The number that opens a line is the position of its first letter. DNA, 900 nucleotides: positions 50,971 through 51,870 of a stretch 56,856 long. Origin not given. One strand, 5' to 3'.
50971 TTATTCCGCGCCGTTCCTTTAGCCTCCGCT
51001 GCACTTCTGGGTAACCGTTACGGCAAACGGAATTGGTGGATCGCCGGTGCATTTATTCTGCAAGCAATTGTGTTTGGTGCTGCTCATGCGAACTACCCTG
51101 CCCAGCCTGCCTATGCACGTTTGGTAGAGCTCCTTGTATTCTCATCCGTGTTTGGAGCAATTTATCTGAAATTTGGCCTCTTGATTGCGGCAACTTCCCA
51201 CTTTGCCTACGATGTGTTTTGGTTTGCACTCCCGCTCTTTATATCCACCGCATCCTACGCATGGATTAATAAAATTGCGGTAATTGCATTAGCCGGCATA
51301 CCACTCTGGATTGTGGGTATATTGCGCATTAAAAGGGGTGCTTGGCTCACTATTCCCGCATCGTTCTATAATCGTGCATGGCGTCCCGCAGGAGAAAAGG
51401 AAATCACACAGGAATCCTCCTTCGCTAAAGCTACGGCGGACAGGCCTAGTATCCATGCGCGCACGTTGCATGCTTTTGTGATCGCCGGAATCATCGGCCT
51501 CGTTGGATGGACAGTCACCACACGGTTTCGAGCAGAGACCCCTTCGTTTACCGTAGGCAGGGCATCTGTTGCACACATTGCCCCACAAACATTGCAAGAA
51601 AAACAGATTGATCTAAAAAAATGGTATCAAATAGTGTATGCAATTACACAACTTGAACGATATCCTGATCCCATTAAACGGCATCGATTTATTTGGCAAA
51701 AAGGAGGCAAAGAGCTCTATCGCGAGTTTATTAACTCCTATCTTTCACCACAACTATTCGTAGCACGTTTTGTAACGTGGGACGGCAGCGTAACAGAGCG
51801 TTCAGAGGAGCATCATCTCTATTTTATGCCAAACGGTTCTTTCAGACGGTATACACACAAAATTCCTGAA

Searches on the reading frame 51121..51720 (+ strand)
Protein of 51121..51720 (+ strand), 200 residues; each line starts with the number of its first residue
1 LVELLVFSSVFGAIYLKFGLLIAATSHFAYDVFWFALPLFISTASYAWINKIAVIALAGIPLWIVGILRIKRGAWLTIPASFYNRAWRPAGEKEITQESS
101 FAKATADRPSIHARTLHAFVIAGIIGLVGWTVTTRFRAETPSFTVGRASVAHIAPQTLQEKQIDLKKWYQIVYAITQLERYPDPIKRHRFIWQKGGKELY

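Call 71: find_homologous_proteins(query=window:51121-51720:+, max_evalue=0.00001)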
Query seq(200 aa): 425 candidates shared short words with the query, none scored E <= 0.00001.
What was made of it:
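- Tried and rejected: None found, so presence or absence of the 9-10 codons could not be tested (call 71).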
